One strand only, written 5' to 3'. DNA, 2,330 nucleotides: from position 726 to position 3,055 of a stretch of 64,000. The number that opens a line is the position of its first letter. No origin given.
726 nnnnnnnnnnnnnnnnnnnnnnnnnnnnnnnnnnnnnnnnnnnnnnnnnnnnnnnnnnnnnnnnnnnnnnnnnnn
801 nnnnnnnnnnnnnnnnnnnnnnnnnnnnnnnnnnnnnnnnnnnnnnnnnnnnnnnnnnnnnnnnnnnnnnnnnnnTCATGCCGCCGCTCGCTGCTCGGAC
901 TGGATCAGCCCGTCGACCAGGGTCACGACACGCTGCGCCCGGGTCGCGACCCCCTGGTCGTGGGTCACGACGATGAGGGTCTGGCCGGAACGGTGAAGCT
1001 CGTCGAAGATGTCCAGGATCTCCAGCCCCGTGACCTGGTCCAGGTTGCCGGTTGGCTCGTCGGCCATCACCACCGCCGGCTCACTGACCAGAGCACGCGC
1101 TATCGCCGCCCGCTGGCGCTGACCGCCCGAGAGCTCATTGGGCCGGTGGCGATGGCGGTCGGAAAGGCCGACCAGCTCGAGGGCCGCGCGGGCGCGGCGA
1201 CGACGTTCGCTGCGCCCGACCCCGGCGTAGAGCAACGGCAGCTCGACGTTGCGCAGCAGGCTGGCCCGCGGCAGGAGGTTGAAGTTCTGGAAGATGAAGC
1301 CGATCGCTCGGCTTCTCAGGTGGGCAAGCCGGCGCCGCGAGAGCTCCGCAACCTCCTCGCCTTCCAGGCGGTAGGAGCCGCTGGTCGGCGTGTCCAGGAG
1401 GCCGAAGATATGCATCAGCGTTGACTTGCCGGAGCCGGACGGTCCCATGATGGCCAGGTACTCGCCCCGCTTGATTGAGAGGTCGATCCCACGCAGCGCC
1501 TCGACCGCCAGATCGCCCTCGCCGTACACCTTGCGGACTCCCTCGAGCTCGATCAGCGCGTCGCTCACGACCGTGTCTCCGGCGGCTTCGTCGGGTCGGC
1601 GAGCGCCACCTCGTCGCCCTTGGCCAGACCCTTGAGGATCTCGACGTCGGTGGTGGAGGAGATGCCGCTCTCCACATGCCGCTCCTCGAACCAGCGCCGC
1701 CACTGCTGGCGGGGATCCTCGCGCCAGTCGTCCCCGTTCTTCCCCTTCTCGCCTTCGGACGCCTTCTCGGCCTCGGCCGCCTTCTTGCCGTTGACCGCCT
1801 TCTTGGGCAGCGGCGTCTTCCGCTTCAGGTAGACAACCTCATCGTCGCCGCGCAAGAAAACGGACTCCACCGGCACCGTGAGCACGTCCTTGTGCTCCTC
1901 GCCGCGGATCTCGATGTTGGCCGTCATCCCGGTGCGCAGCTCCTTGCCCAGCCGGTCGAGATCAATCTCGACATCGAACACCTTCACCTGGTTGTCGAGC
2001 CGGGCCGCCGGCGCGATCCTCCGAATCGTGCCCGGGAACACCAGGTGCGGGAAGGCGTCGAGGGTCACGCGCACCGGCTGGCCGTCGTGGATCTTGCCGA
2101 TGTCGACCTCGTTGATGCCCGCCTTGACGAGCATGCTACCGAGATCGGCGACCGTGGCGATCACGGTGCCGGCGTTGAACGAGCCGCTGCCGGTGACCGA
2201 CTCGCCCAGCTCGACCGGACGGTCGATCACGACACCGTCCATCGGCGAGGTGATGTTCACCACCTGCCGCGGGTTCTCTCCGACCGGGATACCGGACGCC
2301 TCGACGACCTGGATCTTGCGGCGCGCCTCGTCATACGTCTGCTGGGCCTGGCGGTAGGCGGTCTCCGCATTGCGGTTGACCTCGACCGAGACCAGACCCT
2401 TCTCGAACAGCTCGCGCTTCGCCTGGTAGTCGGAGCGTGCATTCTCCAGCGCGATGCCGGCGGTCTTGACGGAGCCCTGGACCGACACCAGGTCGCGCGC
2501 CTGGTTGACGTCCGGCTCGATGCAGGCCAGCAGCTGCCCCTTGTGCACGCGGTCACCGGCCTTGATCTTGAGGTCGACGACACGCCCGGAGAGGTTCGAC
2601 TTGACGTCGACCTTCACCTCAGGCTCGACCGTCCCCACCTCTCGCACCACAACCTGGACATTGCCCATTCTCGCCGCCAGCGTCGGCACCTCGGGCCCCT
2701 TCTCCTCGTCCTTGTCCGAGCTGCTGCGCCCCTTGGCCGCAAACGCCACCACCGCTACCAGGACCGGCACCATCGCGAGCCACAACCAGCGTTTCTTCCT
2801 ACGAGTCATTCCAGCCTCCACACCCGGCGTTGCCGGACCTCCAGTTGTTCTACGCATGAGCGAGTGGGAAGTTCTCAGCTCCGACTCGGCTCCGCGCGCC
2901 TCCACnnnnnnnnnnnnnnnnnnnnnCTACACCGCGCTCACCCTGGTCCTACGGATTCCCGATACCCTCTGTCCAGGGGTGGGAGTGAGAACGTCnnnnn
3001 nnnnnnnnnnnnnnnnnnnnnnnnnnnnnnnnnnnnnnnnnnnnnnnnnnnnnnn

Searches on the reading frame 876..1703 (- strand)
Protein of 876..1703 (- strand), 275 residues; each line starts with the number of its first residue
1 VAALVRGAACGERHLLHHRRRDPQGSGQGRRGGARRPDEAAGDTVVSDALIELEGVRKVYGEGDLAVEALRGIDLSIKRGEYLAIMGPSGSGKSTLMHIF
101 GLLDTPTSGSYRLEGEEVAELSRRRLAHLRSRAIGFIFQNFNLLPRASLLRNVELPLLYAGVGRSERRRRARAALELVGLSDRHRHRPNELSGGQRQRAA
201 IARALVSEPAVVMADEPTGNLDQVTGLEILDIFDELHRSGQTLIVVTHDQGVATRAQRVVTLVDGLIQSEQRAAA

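Call 9: search_protein_families(library=pfam, proteins=[window:876-1703:-])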
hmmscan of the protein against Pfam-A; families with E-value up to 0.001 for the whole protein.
window:876-1703:- (275 aa): 4 families
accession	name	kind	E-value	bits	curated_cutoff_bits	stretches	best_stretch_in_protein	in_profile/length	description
PF00005.33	ABC_tran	-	5.4e-33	114.9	25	1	70-218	1-136/137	ABC transporter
PF02463.25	SMC_N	-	1.9e-05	24.6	40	0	185-262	131-211/220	RecF/RecN/SMC N terminal domain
PF13304.12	AAA_21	-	0.00015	22.3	27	0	84-103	3-22/304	AAA domain, putative AbiEii toxin, Type IV TA system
PF13555.12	AAA_29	-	0.00043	20.4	27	1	75-97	17-39/61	P-loop containing region of AAA domain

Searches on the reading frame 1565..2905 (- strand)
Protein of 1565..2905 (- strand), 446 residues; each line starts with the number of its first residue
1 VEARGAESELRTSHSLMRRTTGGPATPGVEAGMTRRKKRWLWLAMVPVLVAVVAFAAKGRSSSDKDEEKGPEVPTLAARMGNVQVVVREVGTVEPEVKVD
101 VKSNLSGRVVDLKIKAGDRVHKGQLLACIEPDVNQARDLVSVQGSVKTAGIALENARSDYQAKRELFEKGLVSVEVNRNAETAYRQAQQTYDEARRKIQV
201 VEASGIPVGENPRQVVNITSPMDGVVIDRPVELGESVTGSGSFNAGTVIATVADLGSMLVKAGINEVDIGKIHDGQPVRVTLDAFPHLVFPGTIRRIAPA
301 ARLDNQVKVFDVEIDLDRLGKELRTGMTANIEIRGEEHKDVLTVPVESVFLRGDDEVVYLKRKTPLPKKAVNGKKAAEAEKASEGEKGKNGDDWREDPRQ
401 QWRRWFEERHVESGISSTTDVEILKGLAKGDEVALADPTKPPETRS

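Call 9: search_protein_families(library=pfam, proteins=[window:1565-2905:-])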
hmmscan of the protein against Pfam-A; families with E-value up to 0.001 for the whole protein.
window:1565-2905:- (446 aa): 5 families
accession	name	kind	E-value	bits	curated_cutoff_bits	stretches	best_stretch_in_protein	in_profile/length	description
PF16576.10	HlyD_D23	-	5.9e-21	75.2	30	1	86-329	5-214/214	Barrel-sandwich domain of CusB or HlyD membrane-fusion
PF13437.12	HlyD_3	-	2.1e-18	67.4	22.2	1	218-318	2-95/106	HlyD family secretion protein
PF13533.13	Biotin_lipoyl_2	-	3.2e-06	27.3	29.8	1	101-129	3-31/32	Biotin-lipoyl like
PF00529.27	CusB_dom_1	-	7.9e-05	23.3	26.5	1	56-334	12-88/89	Cation efflux system protein CusB domain 1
PF00364.28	Biotin_lipoyl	-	0.00021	21.5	22.1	0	98-129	42-73/73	Biotin-requiring enzyme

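Call 43: find_encoding_contigs(protein=window:1565-2905:-, flank=10000, max_places=3)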
Protein window:1565-2905:- (446 aa): no gene with exactly this product is on record in the collection.
